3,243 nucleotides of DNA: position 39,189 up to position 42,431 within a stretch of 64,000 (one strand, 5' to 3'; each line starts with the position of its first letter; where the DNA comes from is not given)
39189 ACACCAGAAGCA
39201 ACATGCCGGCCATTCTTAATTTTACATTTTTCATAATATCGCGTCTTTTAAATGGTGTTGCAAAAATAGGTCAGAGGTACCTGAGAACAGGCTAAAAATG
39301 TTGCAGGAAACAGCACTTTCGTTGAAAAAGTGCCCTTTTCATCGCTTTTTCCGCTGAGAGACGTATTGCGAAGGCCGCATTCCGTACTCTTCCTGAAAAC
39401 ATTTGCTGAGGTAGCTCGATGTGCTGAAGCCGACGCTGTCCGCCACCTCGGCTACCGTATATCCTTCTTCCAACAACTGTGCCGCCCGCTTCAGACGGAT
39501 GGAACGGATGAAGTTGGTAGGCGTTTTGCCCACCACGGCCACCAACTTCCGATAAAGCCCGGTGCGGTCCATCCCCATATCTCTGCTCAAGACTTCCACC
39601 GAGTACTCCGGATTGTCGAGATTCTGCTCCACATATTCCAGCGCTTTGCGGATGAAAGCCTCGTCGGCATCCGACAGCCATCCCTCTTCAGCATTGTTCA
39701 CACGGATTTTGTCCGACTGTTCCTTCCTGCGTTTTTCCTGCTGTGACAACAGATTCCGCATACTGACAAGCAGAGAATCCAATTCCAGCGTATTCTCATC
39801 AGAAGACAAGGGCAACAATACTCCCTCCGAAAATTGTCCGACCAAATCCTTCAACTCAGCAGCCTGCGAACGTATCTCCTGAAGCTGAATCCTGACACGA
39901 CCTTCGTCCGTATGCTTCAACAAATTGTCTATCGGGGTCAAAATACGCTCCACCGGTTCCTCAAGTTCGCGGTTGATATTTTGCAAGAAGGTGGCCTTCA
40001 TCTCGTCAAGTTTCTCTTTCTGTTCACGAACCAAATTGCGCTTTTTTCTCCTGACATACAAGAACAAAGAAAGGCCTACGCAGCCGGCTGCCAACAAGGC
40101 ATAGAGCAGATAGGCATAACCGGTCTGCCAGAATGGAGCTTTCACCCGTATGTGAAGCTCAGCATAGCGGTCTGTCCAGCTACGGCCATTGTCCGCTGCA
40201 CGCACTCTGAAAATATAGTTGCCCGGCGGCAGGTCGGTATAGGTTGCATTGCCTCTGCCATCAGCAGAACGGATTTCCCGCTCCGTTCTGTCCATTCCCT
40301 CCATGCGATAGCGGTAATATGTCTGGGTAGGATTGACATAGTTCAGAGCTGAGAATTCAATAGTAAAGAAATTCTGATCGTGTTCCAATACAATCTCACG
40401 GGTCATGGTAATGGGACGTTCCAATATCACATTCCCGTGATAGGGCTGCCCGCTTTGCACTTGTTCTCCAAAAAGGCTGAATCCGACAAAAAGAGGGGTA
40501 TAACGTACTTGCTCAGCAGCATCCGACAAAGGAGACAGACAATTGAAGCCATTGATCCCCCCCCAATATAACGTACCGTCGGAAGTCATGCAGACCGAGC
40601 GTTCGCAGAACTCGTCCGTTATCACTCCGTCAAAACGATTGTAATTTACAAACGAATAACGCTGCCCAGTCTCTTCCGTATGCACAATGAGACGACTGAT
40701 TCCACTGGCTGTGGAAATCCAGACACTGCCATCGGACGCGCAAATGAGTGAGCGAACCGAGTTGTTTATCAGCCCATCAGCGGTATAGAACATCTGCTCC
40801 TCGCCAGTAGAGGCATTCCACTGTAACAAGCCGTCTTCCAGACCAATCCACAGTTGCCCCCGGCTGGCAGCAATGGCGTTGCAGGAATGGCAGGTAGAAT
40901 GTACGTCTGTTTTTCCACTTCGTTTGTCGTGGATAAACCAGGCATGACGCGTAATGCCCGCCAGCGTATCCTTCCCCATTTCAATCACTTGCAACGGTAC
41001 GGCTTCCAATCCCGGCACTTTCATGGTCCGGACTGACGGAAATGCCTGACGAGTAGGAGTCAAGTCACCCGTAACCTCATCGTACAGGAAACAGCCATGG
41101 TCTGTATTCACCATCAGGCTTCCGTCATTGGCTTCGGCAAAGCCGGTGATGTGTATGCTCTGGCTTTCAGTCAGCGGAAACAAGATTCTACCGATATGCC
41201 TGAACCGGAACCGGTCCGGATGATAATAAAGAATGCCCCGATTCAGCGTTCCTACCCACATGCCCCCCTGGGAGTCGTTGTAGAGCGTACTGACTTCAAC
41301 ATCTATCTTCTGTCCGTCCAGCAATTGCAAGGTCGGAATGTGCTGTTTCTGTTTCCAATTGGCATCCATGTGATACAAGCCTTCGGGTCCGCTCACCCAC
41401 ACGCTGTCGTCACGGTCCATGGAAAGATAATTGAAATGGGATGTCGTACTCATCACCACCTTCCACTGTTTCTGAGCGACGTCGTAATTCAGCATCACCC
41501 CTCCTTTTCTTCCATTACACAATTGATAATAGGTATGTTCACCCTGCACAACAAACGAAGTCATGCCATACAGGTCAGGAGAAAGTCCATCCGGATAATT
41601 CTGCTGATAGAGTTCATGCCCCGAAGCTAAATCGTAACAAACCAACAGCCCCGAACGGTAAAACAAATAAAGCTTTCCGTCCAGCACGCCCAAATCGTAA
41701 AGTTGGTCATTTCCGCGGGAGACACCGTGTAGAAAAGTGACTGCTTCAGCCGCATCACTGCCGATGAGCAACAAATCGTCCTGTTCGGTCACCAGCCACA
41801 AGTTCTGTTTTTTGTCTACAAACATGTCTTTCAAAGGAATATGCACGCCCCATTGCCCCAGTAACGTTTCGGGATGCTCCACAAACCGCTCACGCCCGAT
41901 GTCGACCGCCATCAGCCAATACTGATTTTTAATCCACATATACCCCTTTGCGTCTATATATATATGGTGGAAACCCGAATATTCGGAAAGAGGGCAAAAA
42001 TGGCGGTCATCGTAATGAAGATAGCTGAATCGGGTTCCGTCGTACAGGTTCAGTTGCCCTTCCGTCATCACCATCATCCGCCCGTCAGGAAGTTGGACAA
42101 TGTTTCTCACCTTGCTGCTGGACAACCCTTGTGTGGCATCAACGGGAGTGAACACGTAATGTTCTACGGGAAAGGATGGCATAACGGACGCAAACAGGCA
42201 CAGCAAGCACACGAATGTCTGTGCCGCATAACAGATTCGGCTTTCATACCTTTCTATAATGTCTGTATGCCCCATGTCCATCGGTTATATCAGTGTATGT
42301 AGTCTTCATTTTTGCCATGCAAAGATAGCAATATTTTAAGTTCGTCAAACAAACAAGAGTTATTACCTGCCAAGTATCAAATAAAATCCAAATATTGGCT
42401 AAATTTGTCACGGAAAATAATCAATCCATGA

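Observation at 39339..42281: Phosphorelay-free 'minimal HTCS': sensor-TM-pseudo-DHp-AraC one-component regulator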

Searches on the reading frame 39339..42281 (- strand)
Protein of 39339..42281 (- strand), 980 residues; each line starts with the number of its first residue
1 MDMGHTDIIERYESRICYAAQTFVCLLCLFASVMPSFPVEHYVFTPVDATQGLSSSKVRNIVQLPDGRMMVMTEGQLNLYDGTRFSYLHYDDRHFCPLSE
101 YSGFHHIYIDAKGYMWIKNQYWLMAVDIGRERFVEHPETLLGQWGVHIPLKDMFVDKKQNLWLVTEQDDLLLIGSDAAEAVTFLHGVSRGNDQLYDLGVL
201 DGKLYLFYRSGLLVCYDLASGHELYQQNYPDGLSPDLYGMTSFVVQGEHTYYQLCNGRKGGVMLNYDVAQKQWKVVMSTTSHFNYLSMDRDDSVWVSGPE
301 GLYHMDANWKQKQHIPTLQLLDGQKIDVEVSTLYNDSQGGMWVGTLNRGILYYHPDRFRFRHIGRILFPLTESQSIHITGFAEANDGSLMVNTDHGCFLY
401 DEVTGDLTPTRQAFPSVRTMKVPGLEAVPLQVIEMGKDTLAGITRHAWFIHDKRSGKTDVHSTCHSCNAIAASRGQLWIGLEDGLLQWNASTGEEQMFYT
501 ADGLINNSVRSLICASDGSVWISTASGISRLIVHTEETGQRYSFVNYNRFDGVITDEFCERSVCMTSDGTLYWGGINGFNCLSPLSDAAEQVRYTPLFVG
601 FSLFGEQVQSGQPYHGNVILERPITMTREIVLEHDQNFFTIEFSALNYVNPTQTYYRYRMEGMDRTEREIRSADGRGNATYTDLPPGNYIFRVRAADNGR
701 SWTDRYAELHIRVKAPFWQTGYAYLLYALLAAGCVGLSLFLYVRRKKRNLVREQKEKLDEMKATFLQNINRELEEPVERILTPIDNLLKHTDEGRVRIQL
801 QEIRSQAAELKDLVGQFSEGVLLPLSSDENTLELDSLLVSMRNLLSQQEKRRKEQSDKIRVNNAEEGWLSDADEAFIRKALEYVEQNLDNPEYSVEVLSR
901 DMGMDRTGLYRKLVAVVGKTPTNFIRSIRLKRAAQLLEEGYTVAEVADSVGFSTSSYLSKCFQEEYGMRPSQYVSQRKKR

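Call 4: search_protein_families(library=pfam, proteins=[window:39339-42281:-], max_evalue=1)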
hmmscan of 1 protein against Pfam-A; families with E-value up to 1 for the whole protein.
window:39339-42281:- (980 aa): 8 families
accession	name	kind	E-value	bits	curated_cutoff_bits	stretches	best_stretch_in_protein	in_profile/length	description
PF12833.13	HTH_18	-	5.7e-19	68.6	33.6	1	898-974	1-78/80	Helix-turn-helix domain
PF07494.17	Reg_prop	-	2.8e-18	64.1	20.4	2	328-346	5-23/24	Two component regulator propeller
PF07495.19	Y_Y_Y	-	1.2e-14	54.3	26.6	1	647-714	1-65/65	Y_Y_Y domain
PF00165.29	HTH_AraC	-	1.7e-09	38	26.6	1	940-974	8-41/42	Bacterial regulatory helix-turn-helix proteins, AraC family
PF08450.18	SGL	-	0.0016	18.6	26.3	1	449-525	25-104/246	SMP-30/Gluconolactonase/LRE-like region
PF23623.1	GBD_IRG7_N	-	0.049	14.3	27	1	636-697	23-82/95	IRG7 N-terminal galactose binding domain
PF13384.12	HTH_23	-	0.077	13.3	24.6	1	931-956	9-33/50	Homeodomain-like domain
PF01527.26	HTH_Tnp_1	-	0.14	12.9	24.1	1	928-957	11-40/75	Transposase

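Call 9: find_homologous_proteins(query=window:39339-42281:-, max_evalue=1e-10)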
Query window:39339-42281:- (980 aa): 430 proteins with E <= 1e-10 among 6887 candidates; the best 120 are listed.
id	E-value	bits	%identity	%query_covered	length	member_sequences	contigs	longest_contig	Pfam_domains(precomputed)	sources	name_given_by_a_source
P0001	0.0e+0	2295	100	100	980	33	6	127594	PF12833.14,PF07495.20,PF07494.18,PF00165.30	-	-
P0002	0.0e+0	1524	68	98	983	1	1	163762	PF12833.14,PF07495.20,PF07494.18,PF00165.30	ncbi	-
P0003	0.0e+0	1491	66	98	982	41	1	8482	PF12833.14,PF07495.20,PF07494.18,PF00165.30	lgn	-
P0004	0.0e+0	1481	66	98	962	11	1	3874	PF12833.14,PF07495.20,PF07494.18,PF00165.30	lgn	-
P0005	0.0e+0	1475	64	99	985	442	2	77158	PF12833.14,PF07495.20,PF07494.18,PF00165.30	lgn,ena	-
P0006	0.0e+0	1472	66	98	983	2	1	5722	PF12833.14,PF07495.20,PF07494.18,PF00165.30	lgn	-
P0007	0.0e+0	1461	66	97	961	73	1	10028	PF12833.14,PF07495.20,PF07494.18,PF00165.30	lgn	-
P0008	0.0e+0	1404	63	98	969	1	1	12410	PF12833.14,PF07495.20,PF07494.18,PF00165.30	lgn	-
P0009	0.0e+0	1378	60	97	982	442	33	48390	PF12833.14,PF07495.20,PF07494.18,PF00165.30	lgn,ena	-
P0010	0.0e+0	1344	59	96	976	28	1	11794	PF12833.14,PF07495.20,PF07494.18,PF00165.30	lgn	-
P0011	0.0e+0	1341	54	73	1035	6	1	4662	PF12833.14,PF07495.20,PF07494.18,PF00165.30,PF08450.19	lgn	-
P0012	0.0e+0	1327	55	73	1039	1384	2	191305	PF12833.14,PF07495.20,PF07494.18,PF00165.30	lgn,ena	-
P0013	0.0e+0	1316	56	70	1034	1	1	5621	PF12833.14,PF07495.20,PF07494.18,PF00165.30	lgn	-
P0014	0.0e+0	1310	58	97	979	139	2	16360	PF12833.14,PF07495.20,PF07494.18,PF00165.30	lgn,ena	-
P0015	0.0e+0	1306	55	71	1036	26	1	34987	PF12833.14,PF07495.20,PF07494.18,PF00165.30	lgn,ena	-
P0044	0.0e+0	1051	45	98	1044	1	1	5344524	PF12833.14,PF07495.20,PF07494.18,PF00165.30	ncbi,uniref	ncbi:helix-turn-helix domain-containing protein [Mucilaginibacter sp. CSA2-8R]|uniref:helix-turn-hel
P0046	4.0e-274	930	42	96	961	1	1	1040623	PF12833.14,PF07495.20,PF07494.18,PF00165.30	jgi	-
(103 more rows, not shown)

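Call 20: find_encoding_contigs(protein=P0001, flank=10000, max_places=6)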
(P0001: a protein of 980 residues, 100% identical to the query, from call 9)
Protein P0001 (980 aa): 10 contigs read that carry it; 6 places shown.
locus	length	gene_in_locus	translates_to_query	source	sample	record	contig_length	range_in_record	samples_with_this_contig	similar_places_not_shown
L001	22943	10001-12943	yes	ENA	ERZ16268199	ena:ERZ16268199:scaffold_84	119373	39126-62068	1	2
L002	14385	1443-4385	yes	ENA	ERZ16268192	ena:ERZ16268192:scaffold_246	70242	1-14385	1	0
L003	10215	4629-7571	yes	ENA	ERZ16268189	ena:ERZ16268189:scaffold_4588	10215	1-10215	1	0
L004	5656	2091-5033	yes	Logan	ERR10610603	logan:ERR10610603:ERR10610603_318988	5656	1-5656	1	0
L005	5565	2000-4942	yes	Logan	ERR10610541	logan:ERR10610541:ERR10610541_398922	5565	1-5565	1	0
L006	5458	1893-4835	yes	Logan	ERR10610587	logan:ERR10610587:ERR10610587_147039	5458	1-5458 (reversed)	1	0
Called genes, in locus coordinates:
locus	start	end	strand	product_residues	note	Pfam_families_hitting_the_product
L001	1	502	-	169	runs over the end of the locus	PF00877:NLPC_P60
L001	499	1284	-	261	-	PF00005:ABC_tran, PF13304:AAA_21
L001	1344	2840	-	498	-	PF18940:DUF5687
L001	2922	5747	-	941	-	PF00675:Peptidase_M16, PF05193:Peptidase_M16_C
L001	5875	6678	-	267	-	PF00793:DAHP_synth_1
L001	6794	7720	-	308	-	PF00781:DAGK_cat, PF19279:YegS_C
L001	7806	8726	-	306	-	PF01745:IPT (weak), PF01715:IPPT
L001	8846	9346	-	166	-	PF01966:HD (weak)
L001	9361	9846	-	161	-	PF12900:Pyridox_ox_2, PF01243:PNPOx_N (weak)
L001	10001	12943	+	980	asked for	PF07494:Reg_prop (faint), PF07495:Y_Y_Y, PF12833:HTH_18, PF00165:HTH_AraC (weak)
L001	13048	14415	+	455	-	PF04616:Glyco_hydro_43, PF16396:DUF5005 (faint), PF03422:CBM_6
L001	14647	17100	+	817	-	PF13802:Gal_mutarotas_2, PF01055:Glyco_hydro_31_2nd, PF21365:Glyco_hydro_31_3rd, PF17137:DUF5110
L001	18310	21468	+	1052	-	PF13620:CarboxypepD_reg, PF13715:CarbopepD_reg_2, PF07715:Plug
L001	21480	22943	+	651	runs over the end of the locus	PF14322:SusD-like_3, PF07980:SusD_RagB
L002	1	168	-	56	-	?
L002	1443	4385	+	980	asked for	PF07494:Reg_prop (faint), PF07495:Y_Y_Y, PF12833:HTH_18, PF00165:HTH_AraC (weak)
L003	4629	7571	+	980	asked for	PF07494:Reg_prop (faint), PF07495:Y_Y_Y, PF12833:HTH_18, PF00165:HTH_AraC (weak)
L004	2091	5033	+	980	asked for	PF07494:Reg_prop (faint), PF07495:Y_Y_Y, PF12833:HTH_18, PF00165:HTH_AraC (weak)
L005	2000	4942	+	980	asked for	PF07494:Reg_prop (faint), PF07495:Y_Y_Y, PF12833:HTH_18, PF00165:HTH_AraC (weak)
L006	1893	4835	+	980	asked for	PF07494:Reg_prop (faint), PF07495:Y_Y_Y, PF12833:HTH_18, PF00165:HTH_AraC (weak)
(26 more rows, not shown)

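Call 21: find_encoding_contigs(protein=P0012, flank=10000, max_places=2)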
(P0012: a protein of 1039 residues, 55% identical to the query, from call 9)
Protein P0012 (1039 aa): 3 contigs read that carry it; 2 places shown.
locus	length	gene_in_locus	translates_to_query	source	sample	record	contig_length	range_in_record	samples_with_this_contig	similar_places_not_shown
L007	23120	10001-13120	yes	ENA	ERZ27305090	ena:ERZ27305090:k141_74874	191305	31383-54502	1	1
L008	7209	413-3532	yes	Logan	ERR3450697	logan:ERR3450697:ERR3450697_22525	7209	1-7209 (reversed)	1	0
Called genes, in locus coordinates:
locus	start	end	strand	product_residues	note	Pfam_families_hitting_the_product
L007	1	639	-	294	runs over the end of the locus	PF01963:TraB_PrgY_gumN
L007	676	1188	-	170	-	PF00877:NLPC_P60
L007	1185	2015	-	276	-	PF00005:ABC_tran, PF13304:AAA_21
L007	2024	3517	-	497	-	PF18940:DUF5687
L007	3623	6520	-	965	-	PF00675:Peptidase_M16, PF05193:Peptidase_M16_C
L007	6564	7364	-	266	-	PF00793:DAHP_synth_1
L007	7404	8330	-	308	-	PF00781:DAGK_cat, PF19279:YegS_C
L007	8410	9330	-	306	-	PF01745:IPT (faint), PF01715:IPPT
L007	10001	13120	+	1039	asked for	PF07494:Reg_prop (faint), PF07495:Y_Y_Y, PF00165:HTH_AraC (faint), PF12833:HTH_18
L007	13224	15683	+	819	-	PF13802:Gal_mutarotas_2, PF01055:Glyco_hydro_31_2nd, PF21365:Glyco_hydro_31_3rd, PF17137:DUF5110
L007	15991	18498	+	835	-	PF15979:Glyco_hydro_115, PF17829:GH115_C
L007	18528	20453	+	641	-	PF03629:SASA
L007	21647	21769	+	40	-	-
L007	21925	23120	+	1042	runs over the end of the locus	PF13620:CarboxypepD_reg, PF13715:CarbopepD_reg_2, PF07715:Plug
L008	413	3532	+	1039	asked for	PF07494:Reg_prop (faint), PF07495:Y_Y_Y, PF00165:HTH_AraC (faint), PF12833:HTH_18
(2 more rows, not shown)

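Call 22: find_encoding_contigs(protein=P0044, flank=10000, max_places=1)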
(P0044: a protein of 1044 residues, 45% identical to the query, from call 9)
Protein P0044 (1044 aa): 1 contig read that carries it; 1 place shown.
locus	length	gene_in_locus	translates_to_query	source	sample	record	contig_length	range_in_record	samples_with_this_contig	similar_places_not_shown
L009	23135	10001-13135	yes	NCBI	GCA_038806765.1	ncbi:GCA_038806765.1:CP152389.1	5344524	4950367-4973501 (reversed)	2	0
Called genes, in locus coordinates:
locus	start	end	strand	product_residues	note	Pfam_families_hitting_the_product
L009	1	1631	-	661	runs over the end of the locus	PF12969:DUF3857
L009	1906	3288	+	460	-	PF08811:DUF1800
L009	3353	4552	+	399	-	PF07394:DUF1501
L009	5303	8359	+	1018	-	PF13620:CarboxypepD_reg (weak), PF13715:CarbopepD_reg_2, PF07715:Plug, PF00593:TonB_dep_Rec_b-barrel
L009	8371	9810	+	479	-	PF14322:SusD-like_3, PF07980:SusD_RagB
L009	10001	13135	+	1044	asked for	PF07494:Reg_prop (faint), PF07495:Y_Y_Y, PF12833:HTH_18, PF00165:HTH_AraC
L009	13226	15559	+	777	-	PF13802:Gal_mutarotas_2, PF01055:Glyco_hydro_31_2nd, PF21365:Glyco_hydro_31_3rd, PF17137:DUF5110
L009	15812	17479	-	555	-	PF17900:Peptidase_M1_N (faint), PF01433:Peptidase_M1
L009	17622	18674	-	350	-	PF01073:3Beta_HSD, PF01370:Epimerase, PF02719:Polysacc_synt_2, PF04321:RmlD_sub_bind, PF07993:NAD_binding_4, PF16363:GDP_Man_Dehyd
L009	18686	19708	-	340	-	PF01073:3Beta_HSD, PF01370:Epimerase, PF02719:Polysacc_synt_2 (weak), PF04321:RmlD_sub_bind (weak), PF08659:KR (faint), PF16363:GDP_Man_Dehyd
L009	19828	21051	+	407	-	PF04413:Glycos_transf_N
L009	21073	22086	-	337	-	PF00762:Ferrochelatase, PF01903:CbiX (faint)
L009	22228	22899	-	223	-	PF00487:FA_desaturase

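Call 23: find_encoding_contigs(protein=P0005, flank=10000, max_places=2)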
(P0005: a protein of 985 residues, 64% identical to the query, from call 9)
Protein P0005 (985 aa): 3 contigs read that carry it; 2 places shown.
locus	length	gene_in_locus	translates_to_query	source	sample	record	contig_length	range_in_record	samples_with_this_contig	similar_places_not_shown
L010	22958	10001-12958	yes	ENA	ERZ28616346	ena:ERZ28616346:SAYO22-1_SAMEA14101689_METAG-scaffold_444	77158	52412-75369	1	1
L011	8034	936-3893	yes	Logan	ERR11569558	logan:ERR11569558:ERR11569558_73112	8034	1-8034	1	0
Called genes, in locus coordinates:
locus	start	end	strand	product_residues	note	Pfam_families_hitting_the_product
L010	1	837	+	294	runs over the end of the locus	PF13280:WYL, PF25583:WCX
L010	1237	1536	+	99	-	-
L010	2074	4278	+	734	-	PF01381:HTH_3 (weak), PF00350:Dynamin_N, PF01926:MMR_HSR1 (weak)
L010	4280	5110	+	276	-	-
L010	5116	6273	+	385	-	PF15636:Tox-GHH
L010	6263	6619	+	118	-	-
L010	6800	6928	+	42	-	-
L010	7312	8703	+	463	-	PF13173:AAA_14, PF13635:DUF4143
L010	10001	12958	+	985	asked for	PF07494:Reg_prop (faint), PF00165:HTH_AraC (faint), PF07495:Y_Y_Y, PF12833:HTH_18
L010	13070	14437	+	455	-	PF04616:Glyco_hydro_43, PF16396:DUF5005 (faint), PF03422:CBM_6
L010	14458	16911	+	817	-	PF13802:Gal_mutarotas_2, PF01055:Glyco_hydro_31_2nd, PF21365:Glyco_hydro_31_3rd, PF17137:DUF5110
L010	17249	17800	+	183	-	PF15889:DUF4738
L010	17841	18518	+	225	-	PF00072:Response_reg, PF00486:Trans_reg_C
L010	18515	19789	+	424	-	PF00512:HisKA, PF02518:HATPase_c (weak)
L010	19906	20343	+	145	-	PF11396:PepSY_like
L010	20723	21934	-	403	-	PF03315:SDH_beta, PF03313:SDH_alpha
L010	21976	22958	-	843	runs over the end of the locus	PF00488:MutS_V, PF20297:MSSS, PF01713:Smr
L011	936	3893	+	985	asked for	PF07494:Reg_prop (faint), PF00165:HTH_AraC (faint), PF07495:Y_Y_Y, PF12833:HTH_18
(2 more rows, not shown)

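Call 31: predict_structure(alignment_id=A1)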
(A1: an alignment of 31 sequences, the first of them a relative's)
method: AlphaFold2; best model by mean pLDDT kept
length: 980 residues; sequences in the alignment: 31
mean_pLDDT: 81.7   pTM: 0.63
mean pLDDT of the five models: 81.7, 81.1, 79.8, 79.0, 77.8
residues with pLDDT >= 90: 350; 70-90: 472; 50-70: 94; < 50: 64
segments of 3 or more residues with pLDDT < 50: 1-4, 33-39, 500-503, 824-826, 828-836, 840-869
pLDDT, mean of each block of 10 residues (from residue 1): 52 75 82 48 72 75 92 86 86 89 77 90 92 93 93 91 94 86 91 90 93 94 92 84 90 92 94 92 91 90 87 83 74 90 88 80 80 81 87 91 82 71 83 86 91 89 89 89 87 77 63 88 85 79 77 76 89 89 63 81 92 87 93 90 88 88 92 86 92 84 89 89 89 89 81 72 66 66 68 64 74 63 49 47 44 37 39 83 90 89 85 80 90 90 89 88 88 79
secondary structure, 60 per line:
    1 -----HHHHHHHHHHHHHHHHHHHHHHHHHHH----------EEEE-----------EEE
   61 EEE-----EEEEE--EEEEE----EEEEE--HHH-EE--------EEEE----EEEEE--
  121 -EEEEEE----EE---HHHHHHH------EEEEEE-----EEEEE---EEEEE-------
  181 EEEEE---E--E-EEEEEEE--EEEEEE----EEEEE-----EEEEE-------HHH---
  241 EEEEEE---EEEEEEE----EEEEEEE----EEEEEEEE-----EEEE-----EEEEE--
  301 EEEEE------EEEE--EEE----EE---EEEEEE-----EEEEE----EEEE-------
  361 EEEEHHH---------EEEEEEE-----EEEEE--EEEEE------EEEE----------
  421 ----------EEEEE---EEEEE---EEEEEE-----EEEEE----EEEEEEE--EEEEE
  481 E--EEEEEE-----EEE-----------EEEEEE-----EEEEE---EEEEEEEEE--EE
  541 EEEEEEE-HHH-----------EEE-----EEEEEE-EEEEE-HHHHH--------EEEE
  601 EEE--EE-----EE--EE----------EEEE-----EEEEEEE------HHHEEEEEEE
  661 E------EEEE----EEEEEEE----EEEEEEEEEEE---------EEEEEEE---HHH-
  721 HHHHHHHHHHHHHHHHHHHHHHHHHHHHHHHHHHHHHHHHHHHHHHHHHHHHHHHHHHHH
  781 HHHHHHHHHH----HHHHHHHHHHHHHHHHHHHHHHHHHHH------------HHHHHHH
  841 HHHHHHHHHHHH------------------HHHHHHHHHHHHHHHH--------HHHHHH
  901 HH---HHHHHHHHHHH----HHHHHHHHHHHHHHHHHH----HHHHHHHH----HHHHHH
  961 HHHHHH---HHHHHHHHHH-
elements in order (helices of 4 or more, strands of 3 or more residues): H6-32 E43-46 E58-63 E69-73 E76-80 E85-89 E106-109 E114-118 E122-127 H137-143 E150-155 E161-165 E169-173 E181-185 E194-200 E203-208 E213-217 E223-227 E241-246 E250-256 E261-267 E272-279 E285-288 E294-298 E301-305 E312-315 E318-320 E330-335 E341-345 E350-353 E361-364 E377-383 E389-393 E396-400 E407-410 E431-435 E439-443 E447-452 E458-462 E467-473 E476-481 E484-489 E495-497 E509-514 E520-524 E528-536 E539-547 E563-565 E571-576 E578-582 H584-588 E597-603 E629-632 E638-644 E654-661 E668-671 E676-682 E687-697 E707-713 H721-790 H795-821 H834-852 H871-886 H895-902 H906-916 H921-938 H943-950 H955-966 H970-979
